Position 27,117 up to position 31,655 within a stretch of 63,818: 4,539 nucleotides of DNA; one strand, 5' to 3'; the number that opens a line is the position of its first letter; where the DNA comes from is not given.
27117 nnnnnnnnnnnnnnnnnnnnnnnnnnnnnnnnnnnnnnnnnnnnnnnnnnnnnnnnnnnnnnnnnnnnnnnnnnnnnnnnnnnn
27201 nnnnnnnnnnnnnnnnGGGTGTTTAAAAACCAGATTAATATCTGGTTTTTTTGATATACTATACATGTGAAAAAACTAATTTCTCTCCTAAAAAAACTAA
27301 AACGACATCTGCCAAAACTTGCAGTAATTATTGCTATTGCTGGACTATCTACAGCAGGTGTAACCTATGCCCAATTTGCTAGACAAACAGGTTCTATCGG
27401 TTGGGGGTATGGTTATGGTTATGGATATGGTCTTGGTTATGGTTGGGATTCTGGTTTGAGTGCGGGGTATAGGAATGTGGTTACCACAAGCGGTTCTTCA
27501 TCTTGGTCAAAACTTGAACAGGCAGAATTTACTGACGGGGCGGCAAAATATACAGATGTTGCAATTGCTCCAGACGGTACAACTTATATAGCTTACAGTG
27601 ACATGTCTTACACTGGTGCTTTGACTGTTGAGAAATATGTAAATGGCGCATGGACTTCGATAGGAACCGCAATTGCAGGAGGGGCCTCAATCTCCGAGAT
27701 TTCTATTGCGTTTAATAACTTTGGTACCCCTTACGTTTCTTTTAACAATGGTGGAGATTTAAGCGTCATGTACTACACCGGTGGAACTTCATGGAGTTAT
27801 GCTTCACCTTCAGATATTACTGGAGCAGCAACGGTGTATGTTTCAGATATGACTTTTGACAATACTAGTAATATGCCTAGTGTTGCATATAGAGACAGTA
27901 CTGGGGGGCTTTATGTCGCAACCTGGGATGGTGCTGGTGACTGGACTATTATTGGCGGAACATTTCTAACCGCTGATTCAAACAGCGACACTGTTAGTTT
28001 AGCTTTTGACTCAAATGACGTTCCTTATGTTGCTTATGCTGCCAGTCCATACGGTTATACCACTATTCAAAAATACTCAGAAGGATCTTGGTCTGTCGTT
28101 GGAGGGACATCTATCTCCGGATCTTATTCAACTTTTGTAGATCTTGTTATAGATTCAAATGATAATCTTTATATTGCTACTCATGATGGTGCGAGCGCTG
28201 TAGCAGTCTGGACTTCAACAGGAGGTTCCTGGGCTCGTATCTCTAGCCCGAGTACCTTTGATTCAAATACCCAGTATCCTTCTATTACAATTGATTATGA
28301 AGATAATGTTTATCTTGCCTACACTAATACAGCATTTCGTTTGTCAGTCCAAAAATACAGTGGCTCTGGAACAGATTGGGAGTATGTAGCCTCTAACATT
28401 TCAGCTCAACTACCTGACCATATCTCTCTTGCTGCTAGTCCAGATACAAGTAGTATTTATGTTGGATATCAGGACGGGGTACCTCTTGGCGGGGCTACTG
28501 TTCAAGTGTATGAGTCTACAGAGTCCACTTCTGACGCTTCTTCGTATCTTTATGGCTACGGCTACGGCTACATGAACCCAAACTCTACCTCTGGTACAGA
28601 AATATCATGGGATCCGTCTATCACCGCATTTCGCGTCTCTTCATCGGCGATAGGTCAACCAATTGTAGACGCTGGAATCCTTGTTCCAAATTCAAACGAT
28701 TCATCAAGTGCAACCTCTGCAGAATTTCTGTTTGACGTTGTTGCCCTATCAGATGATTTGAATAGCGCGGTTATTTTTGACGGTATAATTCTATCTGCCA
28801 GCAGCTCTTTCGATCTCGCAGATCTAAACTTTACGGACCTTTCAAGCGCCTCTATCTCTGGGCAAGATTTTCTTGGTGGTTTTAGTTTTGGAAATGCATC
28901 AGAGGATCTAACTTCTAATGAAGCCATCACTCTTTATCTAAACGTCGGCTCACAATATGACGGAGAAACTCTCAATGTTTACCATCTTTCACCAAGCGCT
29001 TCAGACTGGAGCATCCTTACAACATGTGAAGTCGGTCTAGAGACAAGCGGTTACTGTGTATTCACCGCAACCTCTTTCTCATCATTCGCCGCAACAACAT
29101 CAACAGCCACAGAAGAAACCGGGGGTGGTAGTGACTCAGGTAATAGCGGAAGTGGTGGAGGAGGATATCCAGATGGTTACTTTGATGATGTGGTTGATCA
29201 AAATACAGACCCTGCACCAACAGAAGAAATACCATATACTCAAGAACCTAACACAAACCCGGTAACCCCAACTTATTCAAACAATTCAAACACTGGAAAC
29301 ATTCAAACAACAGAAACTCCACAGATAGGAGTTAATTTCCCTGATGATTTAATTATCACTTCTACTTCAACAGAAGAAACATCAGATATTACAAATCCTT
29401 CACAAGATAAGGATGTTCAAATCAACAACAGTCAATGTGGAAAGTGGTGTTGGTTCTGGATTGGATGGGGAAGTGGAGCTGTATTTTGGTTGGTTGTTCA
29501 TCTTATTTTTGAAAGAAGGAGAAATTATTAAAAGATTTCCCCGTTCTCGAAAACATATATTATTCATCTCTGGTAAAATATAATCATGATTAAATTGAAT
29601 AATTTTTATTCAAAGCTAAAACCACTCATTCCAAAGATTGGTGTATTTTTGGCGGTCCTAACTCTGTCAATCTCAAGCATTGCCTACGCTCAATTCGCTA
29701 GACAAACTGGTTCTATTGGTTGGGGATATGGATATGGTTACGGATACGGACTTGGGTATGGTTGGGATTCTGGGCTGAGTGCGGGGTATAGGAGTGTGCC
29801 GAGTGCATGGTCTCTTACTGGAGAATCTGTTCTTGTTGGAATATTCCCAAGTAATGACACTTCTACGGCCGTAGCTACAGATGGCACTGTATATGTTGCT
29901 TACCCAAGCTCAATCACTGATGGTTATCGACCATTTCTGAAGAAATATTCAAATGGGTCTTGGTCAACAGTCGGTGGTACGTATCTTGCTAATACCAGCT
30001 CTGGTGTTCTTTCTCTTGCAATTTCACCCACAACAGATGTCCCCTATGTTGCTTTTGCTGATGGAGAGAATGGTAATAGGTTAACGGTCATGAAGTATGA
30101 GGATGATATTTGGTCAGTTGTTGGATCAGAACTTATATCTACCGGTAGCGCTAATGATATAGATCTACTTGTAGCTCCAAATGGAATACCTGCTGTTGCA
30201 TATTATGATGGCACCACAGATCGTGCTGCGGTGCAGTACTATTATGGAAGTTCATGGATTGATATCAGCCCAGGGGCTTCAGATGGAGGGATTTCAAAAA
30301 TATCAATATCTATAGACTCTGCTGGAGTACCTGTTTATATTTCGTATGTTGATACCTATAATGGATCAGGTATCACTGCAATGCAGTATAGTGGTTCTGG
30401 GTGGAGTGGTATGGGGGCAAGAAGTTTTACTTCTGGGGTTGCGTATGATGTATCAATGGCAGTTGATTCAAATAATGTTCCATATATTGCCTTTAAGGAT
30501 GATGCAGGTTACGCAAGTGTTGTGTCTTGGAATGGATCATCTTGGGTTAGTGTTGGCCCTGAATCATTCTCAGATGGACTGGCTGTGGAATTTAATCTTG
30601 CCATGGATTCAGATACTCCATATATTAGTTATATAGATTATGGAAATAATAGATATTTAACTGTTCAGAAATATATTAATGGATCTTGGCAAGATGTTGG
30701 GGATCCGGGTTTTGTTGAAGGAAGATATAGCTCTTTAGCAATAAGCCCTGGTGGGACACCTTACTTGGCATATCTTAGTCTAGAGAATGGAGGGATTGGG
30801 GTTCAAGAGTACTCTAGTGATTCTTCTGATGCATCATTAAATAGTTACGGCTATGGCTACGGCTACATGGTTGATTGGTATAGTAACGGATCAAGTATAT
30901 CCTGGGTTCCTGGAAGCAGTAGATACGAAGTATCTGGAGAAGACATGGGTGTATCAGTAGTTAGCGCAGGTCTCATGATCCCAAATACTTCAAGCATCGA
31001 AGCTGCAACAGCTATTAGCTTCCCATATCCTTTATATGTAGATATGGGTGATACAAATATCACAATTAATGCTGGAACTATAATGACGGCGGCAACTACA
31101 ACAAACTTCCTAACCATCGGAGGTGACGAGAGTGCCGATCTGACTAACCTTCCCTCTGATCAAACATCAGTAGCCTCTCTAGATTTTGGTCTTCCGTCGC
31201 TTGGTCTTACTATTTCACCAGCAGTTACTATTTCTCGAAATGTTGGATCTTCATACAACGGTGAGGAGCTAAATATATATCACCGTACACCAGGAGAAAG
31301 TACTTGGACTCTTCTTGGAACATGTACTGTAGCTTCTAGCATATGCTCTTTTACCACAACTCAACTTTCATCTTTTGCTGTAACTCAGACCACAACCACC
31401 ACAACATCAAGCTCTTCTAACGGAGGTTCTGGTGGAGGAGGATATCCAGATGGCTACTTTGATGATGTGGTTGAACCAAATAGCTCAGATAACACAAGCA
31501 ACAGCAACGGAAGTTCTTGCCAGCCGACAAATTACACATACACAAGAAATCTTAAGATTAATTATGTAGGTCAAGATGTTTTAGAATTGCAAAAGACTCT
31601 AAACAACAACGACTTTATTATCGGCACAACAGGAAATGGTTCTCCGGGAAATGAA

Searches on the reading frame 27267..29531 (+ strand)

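Call 3: search_protein_families(library=pfam, proteins=[window:27267-29531:+], max_evalue=0.01)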
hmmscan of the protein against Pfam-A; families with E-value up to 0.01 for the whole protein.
window:27267-29531:+ (754 aa): 2 families
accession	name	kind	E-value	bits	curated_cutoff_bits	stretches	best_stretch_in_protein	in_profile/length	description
PF07494.17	Reg_prop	-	0.0055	17.2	20.4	0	288-306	5-23/24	Two component regulator propeller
PF22701.2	Mala_s_1-like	-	0.0062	16.8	27.5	0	219-352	24-147/195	Mal s 1 allergenic protein-like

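Call 4: search_protein_families(library=ncbifam, proteins=[window:27267-29531:+], max_evalue=0.01)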
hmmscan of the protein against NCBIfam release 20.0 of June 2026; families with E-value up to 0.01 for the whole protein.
window:27267-29531:+ (754 aa): 0 families

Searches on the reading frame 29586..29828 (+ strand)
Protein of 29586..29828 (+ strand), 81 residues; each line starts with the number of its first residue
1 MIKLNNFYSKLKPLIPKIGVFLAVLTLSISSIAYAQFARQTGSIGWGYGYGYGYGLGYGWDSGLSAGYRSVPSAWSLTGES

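Call 25: find_related_loci(query=A2, collection=metagenome_contigs, flank=8000)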
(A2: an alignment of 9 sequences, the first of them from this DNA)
Query A2 (81 aa) in metagenome_contigs; peptide patterns used: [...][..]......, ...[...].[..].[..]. (x = any residue, [..] = any of these).
599 stretches matched a pattern (row limit reached: there are more); 2 encode a relative of the query (tblastn E <= 1e-3); 2 distinct loci.
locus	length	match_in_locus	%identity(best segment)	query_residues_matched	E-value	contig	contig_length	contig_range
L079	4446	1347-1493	48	1-50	2e-7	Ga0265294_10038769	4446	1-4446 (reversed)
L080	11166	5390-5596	52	1-69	1e-6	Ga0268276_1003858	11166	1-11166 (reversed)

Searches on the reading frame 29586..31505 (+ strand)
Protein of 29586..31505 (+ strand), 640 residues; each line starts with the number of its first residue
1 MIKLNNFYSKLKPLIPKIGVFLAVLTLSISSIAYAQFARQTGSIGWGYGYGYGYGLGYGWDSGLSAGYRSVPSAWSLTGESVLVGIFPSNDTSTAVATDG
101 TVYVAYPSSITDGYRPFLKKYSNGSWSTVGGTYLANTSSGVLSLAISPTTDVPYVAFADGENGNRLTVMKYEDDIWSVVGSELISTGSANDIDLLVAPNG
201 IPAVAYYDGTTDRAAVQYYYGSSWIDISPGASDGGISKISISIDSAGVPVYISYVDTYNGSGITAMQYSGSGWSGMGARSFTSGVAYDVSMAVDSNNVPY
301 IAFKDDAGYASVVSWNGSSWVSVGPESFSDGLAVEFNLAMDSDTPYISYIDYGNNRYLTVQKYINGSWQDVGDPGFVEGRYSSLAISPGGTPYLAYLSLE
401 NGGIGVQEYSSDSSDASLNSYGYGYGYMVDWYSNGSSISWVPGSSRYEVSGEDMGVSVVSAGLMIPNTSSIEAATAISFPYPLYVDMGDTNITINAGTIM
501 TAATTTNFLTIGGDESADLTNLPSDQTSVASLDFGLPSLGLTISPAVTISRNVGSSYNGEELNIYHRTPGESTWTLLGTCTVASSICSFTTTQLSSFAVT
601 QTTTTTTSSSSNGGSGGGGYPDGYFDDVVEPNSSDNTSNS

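Call 74: predict_structure(alignment_id=A3)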
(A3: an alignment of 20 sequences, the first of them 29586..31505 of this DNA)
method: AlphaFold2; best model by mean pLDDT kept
length: 640 residues; sequences in the alignment: 20
mean_pLDDT: 77.2   pTM: 0.59
mean pLDDT of the five models: 77.2, 76.2, 76.2, 75.7, 74.5
residues with pLDDT >= 90: 185; 70-90: 286; 50-70: 81; < 50: 88
segments of 3 or more residues with pLDDT < 50: 38-72, 413-427, 430-434, 608-640
pLDDT, mean of each block of 10 residues (from residue 1): 68 78 77 54 38 35 38 64 60 80 79 75 85 62 74 86 83 88 80 83 90 90 88 76 81 82 88 80 74 93 88 92 84 87 93 78 91 69 85 84 81 47 44 60 78 82 80 89 91 94 91 90 95 88 95 96 93 95 96 94 64 42 38 40
secondary structure, 60 per line:
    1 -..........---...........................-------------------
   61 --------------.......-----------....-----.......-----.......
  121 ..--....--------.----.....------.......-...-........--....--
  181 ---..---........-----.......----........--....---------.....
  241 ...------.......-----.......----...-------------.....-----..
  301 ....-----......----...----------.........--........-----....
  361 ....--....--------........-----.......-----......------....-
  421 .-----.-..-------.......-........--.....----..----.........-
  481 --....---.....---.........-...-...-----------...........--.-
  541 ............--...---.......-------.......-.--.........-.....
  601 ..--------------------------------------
elements in order: H2-11 H15-41 E75-81 E93-96 E102-108 E114-122 E125-128 E142-146 E153-159 E165-172 E175-178 E189-196 E202-208 E213-220 E223-226 E236-243 E250-256 E262-268 E273-275 E289-293 E299-304 E310-315 E320-322 E333-341 E344-351 E357-364 E367-370 E379-386 E392-398 E404-409 H416-419 E438-441 E446-450 H456-460 E474-479 E483-486 E490-494 E498-506 E512-514 E526-536 E541-552 E561-567 E575-581 E586-594 E596-602

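Call 78: fold_search(model_id=the predicted structure, library=pdb)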
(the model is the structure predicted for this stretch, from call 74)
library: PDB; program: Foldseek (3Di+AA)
matches with E <= 10: 1533; with E <= 0.001: 1102
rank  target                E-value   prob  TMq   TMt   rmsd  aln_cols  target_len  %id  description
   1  9kzc_B                3.3e-11  1.00  0.40  0.72   5.0       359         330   10  Cryo-EM structure of the LGI1 LRR-LGI1 EPTP-ADAM22 ECD complex (released 2025-06-25)
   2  5muk                  4.5e-11  1.00  0.36  0.59   6.4       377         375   14  Glycoside Hydrolase BT3686 (released 2017-04-26)
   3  6fhx_A                1.6e-10  1.00  0.38  0.67   4.7       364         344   14  Photorhabdus asymbiotica lectin (PHL) in complex with synthetic C-fucoside (released 2019-01-30)
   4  1mz6                  1.6e-10  1.00  0.30  0.30  22.1       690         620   10  Trypanosoma rangeli sialidase in complex with the inhibitor DANA (released 2002-10-16)
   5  5mul                  1.9e-10  1.00  0.38  0.61   6.5       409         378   14  Glycoside Hydrolase BT3686 bound to Glucuronic Acid (released 2017-04-26)
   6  8hq2_D                2.6e-10  1.00  0.40  0.48   5.2       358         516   11  Crystal structure of human ADAM22 in complex with human LGI1 mutant (released 2023-12-13)
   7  8q83_B                2.7e-10  1.00  0.38  0.66   4.7       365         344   15  Photorhabdus laumondii lectin PLL5 in complex with alpha-methyl-fucoside (released 2025-03-05)
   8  6gxs_C                3.7e-10  1.00  0.38  0.62   5.1       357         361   15  Crystal structure of CV39L lectin from Chromobacterium violaceum at 1.8 A resolution (released 2019-12-04)
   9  6t96                  3.9e-10  1.00  0.38  0.66   4.4       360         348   12  Photorhabdus laumondii subsp. laumondii lectin PLL3 (released 2019-12-25)
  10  6gxs_B                3.9e-10  1.00  0.38  0.62   5.2       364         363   16  Crystal structure of CV39L lectin from Chromobacterium violaceum at 1.8 A resolution (released 2019-12-04)
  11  5y31_B                4.3e-10  1.00  0.40  0.48   5.1       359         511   11  Crystal structure of human LGI1-ADAM22 complex (released 2018-05-02)
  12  5y2z_B                4.3e-10  1.00  0.38  0.69   5.9       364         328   11  Crystal structure of human LGI1 EPTP-ADAM22 complex (released 2018-05-02)
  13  8q83_A                4.5e-10  1.00  0.39  0.67   4.6       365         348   15  Photorhabdus laumondii lectin PLL5 in complex with alpha-methyl-fucoside (released 2025-03-05)
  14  8q83_C                4.5e-10  1.00  0.38  0.67   4.4       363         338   15  Photorhabdus laumondii lectin PLL5 in complex with alpha-methyl-fucoside (released 2025-03-05)
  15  6gxs_A                5.3e-10  1.00  0.38  0.63   4.9       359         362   15  Crystal structure of CV39L lectin from Chromobacterium violaceum at 1.8 A resolution (released 2019-12-04)
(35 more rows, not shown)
